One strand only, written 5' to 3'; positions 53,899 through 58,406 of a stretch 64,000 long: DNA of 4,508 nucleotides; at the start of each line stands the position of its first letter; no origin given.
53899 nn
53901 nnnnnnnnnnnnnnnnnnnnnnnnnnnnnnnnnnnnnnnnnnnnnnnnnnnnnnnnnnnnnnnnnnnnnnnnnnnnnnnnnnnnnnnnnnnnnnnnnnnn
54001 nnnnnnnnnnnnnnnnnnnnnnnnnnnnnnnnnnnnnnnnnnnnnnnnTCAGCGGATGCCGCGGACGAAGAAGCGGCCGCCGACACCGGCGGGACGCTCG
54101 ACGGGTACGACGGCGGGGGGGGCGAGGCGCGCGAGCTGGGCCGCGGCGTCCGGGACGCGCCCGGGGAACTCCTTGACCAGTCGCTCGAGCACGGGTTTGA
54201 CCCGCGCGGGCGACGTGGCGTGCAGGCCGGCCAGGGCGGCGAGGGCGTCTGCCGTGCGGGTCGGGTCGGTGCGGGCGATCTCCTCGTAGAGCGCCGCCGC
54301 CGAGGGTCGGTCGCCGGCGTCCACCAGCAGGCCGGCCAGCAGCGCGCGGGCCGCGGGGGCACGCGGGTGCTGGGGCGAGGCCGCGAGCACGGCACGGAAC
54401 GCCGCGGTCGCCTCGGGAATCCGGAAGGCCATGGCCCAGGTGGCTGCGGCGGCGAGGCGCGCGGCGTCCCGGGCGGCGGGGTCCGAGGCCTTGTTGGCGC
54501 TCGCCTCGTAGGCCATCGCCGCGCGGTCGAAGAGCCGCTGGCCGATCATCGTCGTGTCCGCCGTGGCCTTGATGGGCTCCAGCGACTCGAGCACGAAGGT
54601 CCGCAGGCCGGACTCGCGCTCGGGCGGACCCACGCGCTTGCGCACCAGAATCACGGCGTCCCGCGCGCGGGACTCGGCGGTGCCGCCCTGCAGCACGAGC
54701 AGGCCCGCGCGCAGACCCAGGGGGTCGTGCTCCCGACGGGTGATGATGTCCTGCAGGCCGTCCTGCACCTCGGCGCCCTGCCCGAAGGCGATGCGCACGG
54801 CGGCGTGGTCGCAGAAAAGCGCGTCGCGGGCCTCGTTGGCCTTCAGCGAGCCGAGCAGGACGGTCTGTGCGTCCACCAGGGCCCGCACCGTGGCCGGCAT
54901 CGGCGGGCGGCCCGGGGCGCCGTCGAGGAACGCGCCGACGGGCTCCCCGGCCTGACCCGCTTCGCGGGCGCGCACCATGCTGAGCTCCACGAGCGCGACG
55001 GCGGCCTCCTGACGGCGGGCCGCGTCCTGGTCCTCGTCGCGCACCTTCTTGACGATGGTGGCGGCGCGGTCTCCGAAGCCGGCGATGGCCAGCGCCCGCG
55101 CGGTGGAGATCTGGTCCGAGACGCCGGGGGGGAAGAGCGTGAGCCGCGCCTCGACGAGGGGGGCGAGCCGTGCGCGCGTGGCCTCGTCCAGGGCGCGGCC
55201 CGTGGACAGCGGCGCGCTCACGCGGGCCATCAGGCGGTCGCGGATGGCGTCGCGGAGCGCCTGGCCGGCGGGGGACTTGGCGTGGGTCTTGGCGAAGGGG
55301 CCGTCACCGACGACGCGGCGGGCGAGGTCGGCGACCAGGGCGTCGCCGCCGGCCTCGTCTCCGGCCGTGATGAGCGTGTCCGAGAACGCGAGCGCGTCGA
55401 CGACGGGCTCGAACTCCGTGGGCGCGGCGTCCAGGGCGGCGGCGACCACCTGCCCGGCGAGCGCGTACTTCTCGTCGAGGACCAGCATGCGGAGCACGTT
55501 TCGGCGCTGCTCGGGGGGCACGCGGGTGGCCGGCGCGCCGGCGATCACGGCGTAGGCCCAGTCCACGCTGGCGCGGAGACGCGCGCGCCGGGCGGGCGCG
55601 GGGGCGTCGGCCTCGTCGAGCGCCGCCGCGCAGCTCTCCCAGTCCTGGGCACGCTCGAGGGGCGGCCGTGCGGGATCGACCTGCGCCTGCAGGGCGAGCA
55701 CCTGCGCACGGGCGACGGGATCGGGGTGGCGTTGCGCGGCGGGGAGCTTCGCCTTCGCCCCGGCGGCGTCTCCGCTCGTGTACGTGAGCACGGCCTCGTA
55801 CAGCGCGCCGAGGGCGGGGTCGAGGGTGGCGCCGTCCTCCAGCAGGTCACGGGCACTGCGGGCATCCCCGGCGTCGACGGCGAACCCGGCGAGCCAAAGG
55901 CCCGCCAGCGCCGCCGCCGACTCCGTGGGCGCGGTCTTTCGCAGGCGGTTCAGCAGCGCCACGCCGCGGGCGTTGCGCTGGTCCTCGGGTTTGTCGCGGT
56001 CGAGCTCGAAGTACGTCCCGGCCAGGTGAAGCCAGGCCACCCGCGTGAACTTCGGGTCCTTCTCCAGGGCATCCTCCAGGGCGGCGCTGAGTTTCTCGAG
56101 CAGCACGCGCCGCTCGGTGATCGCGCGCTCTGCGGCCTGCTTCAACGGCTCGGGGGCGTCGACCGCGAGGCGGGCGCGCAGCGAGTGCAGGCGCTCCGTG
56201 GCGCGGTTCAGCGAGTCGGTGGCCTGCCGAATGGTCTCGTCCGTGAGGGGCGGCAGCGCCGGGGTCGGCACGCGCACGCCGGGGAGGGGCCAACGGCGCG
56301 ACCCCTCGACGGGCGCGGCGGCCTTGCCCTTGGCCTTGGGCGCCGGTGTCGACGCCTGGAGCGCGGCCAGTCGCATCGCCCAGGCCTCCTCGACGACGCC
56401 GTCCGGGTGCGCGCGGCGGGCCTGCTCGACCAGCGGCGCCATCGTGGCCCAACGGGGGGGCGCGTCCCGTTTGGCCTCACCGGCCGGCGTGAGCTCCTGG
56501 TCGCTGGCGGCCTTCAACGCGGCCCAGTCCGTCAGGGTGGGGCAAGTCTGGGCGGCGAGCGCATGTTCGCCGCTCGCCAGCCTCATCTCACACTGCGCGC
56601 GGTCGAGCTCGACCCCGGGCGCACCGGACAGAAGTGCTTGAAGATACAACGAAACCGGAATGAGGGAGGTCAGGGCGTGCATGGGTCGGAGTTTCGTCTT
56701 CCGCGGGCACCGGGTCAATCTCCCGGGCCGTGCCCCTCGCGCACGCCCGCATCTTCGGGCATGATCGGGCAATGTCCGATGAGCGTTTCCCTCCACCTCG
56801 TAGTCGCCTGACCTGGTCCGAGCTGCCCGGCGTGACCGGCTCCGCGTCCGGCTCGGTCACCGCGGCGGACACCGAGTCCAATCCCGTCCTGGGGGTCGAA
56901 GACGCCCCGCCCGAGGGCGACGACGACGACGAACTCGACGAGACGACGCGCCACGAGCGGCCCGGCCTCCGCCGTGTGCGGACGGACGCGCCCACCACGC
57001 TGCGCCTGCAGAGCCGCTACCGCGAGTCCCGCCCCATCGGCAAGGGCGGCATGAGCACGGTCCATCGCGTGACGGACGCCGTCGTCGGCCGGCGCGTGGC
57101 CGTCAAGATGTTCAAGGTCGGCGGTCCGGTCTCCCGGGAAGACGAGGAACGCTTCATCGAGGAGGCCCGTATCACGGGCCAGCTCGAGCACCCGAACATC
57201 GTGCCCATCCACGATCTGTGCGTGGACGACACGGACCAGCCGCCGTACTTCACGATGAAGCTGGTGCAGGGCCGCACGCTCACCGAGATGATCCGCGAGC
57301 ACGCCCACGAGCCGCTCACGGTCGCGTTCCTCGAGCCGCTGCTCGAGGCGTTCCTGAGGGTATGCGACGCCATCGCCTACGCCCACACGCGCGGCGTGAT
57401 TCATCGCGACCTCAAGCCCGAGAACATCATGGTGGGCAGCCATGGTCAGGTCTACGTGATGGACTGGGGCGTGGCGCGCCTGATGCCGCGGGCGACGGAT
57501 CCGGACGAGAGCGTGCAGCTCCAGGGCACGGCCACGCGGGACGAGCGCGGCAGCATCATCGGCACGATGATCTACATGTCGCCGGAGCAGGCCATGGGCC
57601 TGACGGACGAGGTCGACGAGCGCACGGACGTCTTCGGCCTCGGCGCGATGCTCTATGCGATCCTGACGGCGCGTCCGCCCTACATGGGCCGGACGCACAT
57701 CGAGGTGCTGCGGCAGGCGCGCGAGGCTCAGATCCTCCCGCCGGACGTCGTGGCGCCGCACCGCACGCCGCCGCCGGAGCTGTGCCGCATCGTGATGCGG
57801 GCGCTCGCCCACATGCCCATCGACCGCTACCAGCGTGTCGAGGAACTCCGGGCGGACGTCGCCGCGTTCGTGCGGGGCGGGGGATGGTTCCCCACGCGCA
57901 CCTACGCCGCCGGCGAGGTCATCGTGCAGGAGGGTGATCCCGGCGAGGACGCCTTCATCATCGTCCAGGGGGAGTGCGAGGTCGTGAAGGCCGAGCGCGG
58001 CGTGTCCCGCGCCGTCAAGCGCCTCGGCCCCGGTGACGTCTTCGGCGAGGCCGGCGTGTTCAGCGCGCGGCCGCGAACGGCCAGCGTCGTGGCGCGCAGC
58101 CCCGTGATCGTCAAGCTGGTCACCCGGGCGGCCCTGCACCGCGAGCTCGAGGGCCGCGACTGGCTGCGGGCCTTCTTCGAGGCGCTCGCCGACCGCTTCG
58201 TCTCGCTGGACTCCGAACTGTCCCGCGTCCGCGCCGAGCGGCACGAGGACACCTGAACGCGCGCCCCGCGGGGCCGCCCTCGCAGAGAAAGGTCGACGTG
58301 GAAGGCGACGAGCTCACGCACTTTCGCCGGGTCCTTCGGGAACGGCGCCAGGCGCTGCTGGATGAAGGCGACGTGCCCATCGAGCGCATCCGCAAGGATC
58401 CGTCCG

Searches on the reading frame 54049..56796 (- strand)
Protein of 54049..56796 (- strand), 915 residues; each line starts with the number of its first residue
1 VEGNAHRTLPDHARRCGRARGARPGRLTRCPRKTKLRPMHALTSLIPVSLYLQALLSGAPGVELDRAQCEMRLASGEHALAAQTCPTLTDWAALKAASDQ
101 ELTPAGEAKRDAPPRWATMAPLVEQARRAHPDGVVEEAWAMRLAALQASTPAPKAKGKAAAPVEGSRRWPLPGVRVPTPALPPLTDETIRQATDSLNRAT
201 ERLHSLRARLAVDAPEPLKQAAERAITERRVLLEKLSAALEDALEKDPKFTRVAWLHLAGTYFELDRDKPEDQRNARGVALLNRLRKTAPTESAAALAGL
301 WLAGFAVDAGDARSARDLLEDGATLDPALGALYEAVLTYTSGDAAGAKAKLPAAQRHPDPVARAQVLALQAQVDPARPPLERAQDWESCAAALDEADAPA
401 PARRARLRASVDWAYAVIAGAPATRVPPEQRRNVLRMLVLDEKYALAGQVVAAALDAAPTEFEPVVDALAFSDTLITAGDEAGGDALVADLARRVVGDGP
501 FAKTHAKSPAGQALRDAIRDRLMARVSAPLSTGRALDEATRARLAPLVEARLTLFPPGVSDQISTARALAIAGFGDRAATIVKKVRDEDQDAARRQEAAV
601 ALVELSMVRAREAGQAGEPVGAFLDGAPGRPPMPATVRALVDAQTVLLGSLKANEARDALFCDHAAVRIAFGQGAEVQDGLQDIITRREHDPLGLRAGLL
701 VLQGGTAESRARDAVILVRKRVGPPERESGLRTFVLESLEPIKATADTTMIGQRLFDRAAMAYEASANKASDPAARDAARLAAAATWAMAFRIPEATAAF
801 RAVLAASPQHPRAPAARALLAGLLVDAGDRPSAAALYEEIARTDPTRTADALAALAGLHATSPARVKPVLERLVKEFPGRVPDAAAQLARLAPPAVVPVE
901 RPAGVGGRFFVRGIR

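Call 7: search_protein_families(library=pfam, proteins=[window:54049-56796:-], max_evalue=0.01)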
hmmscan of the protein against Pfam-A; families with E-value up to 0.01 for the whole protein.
window:54049-56796:- (915 aa): 2 families
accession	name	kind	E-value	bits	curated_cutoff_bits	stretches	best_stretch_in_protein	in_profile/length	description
PF14559.12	TPR_19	-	0.00021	22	25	1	792-856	6-66/68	Tetratricopeptide repeat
PF09976.15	TPR_21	-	0.0092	16.2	25.5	0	261-320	42-100/193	Tetratricopeptide repeat-like domain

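Call 48: search_protein_families(library=ncbifam, proteins=[window:54049-56796:-], max_evalue=0.001)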
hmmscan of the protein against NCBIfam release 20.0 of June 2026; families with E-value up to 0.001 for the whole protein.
window:54049-56796:- (915 aa): 1 family
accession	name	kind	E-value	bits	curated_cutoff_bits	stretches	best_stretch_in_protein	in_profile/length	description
TIGR02795.1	tol_pal_ybgF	equivalog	0.00053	20.6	90.1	1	749-853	11-115/119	tol-pal system protein YbgF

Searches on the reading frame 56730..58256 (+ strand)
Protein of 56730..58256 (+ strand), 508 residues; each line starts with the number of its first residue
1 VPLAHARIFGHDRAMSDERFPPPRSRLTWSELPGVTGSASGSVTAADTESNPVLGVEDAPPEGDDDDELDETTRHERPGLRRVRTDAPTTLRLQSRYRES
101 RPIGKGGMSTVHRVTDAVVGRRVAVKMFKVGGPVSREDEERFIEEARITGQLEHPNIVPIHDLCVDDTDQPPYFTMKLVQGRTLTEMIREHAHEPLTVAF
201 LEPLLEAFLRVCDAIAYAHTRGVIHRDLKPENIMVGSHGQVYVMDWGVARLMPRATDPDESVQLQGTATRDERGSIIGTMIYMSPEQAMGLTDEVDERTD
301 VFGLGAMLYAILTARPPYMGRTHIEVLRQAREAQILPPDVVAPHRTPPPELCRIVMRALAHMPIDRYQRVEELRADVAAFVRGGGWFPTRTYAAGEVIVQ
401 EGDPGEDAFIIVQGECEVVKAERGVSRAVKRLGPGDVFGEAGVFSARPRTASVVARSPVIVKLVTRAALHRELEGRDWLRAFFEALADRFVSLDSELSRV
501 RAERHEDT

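Call 39: search_protein_families(library=pfam, proteins=[window:56730-58256:+], max_evalue=0.001)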
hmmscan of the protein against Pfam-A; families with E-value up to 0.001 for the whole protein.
window:56730-58256:+ (508 aa): 4 families
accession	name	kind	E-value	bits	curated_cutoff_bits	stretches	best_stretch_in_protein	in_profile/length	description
PF00069.31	Pkinase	-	2.2e-39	135.9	31.7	1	97-367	1-252/263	Protein kinase domain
PF07714.23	PK_Tyr_Ser-Thr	-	6.6e-27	94.9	23.1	1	101-366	5-248/258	Protein tyrosine and serine/threonine kinase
PF00027.35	cNMP_binding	-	5.1e-20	71.7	27.5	1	390-473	2-86/89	Cyclic nucleotide-binding domain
PF01636.29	APH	-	5.6e-08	33.3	23.2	1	201-257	147-205/239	Phosphotransferase enzyme family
